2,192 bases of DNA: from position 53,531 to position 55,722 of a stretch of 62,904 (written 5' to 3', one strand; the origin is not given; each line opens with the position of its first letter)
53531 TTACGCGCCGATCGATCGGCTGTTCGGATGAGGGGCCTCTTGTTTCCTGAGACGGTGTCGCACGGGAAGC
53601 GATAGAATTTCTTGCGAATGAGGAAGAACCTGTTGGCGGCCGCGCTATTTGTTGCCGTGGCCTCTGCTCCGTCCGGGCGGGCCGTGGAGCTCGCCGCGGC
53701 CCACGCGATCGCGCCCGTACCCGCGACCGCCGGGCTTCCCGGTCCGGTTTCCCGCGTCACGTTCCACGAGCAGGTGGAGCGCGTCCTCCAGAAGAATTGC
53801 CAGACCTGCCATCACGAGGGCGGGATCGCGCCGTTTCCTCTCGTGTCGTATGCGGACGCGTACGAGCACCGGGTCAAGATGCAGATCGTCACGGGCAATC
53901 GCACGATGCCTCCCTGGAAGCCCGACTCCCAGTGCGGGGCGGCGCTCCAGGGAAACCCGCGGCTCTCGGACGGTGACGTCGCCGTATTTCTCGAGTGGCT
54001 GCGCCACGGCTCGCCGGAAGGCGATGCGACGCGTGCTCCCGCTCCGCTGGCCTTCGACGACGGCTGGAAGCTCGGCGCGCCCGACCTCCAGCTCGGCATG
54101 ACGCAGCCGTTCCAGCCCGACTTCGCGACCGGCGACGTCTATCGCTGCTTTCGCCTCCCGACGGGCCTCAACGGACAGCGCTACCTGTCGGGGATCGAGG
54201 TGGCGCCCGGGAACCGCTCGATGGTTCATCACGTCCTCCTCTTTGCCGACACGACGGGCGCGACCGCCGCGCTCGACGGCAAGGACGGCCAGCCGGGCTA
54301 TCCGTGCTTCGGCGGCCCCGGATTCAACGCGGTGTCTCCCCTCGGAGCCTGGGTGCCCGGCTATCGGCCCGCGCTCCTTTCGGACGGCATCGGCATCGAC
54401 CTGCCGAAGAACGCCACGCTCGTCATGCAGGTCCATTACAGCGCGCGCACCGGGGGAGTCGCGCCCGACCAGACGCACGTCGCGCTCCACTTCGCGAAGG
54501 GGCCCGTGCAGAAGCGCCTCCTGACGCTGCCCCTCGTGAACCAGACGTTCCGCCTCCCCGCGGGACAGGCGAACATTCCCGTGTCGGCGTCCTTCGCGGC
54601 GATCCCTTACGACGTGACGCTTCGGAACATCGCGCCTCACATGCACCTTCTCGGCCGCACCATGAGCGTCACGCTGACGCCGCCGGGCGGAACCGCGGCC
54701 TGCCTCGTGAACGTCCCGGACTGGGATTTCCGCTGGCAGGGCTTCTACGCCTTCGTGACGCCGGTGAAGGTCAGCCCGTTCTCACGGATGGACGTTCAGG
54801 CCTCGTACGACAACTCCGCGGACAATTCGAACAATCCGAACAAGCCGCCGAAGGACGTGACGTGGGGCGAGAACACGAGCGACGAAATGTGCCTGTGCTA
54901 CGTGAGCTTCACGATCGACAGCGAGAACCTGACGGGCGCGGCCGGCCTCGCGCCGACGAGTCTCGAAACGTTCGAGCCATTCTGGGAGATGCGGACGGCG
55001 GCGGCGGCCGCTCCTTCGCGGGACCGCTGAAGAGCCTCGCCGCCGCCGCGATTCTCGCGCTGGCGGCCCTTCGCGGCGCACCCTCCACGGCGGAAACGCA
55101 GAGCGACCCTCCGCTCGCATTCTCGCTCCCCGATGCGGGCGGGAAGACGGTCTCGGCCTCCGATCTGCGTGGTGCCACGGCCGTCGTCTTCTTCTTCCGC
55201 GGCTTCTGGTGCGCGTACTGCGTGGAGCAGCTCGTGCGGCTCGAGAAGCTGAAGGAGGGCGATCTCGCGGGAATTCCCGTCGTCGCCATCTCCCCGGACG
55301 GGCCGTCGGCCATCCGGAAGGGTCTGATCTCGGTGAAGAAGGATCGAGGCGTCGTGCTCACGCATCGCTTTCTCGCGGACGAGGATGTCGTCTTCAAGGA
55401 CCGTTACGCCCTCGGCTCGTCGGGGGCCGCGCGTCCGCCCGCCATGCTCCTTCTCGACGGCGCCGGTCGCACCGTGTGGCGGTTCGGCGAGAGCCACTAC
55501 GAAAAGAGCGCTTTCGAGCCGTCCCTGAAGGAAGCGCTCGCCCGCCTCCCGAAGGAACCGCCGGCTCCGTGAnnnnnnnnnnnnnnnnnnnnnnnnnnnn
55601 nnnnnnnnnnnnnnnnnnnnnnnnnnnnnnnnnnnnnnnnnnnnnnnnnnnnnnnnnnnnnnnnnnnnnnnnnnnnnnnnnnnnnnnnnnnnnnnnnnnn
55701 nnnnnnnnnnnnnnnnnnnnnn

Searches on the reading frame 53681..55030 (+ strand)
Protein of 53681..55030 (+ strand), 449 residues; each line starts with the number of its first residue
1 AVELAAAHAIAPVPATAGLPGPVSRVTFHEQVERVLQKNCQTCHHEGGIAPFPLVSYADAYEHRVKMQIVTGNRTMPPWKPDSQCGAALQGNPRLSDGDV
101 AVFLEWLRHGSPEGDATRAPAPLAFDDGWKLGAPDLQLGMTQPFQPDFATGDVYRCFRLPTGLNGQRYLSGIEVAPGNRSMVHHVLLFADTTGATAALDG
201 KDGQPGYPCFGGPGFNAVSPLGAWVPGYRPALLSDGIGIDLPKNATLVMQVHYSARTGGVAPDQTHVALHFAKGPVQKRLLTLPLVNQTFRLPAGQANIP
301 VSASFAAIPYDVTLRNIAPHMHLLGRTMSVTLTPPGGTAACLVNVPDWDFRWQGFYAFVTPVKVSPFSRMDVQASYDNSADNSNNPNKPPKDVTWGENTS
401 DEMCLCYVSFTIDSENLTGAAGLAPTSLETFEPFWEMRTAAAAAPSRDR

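Call 68: search_protein_families(library=pfam, proteins=[window:53681-55030:+], max_evalue=0.0001)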
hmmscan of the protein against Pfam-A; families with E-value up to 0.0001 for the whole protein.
window:53681-55030:+ (449 aa): 2 families
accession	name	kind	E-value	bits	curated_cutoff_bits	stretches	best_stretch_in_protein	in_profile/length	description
PF13442.11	Cytochrome_CBB3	-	1.8e-06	28.6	27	1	31-86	5-57/68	Cytochrome C oxidase, cbb3-type, subunit III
PF03712.20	Cu2_monoox_C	-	1e-05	25.5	23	1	317-410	50-135/157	Copper type II ascorbate-dependent monooxygenase, C-terminal domain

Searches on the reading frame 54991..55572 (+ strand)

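Call 69: search_protein_families(library=pfam, proteins=[window:54991-55572:+], max_evalue=0.0001)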
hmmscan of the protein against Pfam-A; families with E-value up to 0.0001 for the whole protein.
window:54991-55572:+ (193 aa): 2 families
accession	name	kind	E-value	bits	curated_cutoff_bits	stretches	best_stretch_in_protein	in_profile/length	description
PF00578.27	AhpC-TSA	-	4.4e-13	49.7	26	1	43-144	7-103/124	AhpC/TSA family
PF08534.16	Redoxin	-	1.7e-12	47.8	26.6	1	43-175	8-140/148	Redoxin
